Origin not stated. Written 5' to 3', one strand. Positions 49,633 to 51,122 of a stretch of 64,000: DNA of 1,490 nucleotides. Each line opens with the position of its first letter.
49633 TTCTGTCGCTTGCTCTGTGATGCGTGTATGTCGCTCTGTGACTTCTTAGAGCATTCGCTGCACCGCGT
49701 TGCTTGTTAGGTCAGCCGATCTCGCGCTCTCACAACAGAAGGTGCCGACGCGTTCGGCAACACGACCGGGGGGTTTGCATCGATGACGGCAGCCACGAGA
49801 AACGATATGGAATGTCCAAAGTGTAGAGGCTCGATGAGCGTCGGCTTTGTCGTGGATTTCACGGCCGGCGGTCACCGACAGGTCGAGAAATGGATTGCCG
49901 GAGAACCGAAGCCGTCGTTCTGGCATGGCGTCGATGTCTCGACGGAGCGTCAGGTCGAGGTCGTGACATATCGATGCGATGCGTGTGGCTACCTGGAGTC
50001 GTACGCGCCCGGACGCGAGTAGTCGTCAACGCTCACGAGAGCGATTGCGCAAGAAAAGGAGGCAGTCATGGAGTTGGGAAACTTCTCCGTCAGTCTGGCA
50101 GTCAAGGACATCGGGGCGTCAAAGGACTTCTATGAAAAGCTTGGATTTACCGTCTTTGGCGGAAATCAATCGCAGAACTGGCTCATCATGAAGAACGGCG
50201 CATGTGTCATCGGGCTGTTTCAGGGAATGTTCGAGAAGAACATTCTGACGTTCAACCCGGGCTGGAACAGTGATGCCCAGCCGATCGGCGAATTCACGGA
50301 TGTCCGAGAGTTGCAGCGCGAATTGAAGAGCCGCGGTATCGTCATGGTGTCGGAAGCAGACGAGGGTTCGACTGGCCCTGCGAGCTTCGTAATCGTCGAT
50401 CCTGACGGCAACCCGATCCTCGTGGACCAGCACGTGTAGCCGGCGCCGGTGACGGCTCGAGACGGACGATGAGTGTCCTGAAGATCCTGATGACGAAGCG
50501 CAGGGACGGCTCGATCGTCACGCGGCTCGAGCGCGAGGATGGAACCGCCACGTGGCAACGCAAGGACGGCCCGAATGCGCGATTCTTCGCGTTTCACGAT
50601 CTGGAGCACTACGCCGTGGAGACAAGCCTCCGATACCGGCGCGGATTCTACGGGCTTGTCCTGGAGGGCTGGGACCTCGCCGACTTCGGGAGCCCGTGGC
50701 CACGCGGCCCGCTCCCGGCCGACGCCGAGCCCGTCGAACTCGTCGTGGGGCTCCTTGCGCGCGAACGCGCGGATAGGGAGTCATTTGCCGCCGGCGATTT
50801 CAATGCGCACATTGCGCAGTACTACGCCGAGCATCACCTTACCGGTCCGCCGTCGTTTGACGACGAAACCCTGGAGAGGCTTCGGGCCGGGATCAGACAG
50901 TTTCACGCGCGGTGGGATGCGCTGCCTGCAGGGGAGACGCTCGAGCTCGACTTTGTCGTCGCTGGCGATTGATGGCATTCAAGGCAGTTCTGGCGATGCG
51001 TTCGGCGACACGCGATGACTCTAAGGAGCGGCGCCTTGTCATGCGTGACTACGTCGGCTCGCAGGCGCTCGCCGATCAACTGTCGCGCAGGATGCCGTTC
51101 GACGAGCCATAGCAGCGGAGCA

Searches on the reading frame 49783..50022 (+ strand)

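Call 3: search_protein_families(library=pfam, proteins=[window:49783-50022:+], max_evalue=0.01)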
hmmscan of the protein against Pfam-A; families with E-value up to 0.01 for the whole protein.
window:49783-50022:+ (79 aa): 1 family
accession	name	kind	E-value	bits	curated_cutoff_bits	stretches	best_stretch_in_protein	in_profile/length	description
PF20097.4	DUF6487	-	5.2e-05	24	24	1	11-69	1-59/67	Domain of unknown function (DUF6487)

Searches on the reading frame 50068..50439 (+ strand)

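Call 3: search_protein_families(library=pfam, proteins=[window:50068-50439:+], max_evalue=0.01)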
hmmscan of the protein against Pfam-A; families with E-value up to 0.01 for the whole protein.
window:50068-50439:+ (123 aa): 2 families
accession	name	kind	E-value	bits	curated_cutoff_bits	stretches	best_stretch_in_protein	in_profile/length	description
PF00903.31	Glyoxalase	-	8.3e-08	33.1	20.6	1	8-117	5-119/121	Glyoxalase/Bleomycin resistance protein/Dioxygenase superfamily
PF22677.2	Ble-like_N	-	0.0003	20.9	24.5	1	9-29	6-27/41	Bleomycin resistance protein-like N-terminal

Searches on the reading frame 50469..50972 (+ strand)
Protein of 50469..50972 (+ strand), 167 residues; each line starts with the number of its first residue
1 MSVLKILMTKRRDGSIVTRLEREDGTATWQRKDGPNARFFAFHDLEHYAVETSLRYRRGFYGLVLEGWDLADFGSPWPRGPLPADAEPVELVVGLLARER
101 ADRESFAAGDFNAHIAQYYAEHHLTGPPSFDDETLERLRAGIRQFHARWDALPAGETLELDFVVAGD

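Call 3: search_protein_families(library=pfam, proteins=[window:50469-50972:+], max_evalue=0.01)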
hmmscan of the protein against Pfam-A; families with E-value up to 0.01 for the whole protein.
window:50469-50972:+ (167 aa): 0 families

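Call 15: search_protein_families(library=ncbifam, proteins=[window:50469-50972:+], max_evalue=0.1)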
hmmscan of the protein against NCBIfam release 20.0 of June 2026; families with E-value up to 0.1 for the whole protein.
window:50469-50972:+ (167 aa): 0 families

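Call 76: search_protein_families(library=padloc, proteins=[window:50469-50972:+], max_evalue=0.01)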
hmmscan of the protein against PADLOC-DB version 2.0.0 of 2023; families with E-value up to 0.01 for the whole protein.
window:50469-50972:+ (167 aa): 0 families

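Call 77: search_protein_families(library=phrogs, proteins=[window:50469-50972:+], max_evalue=0.01)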
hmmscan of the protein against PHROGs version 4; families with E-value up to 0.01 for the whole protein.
window:50469-50972:+ (167 aa): 0 families
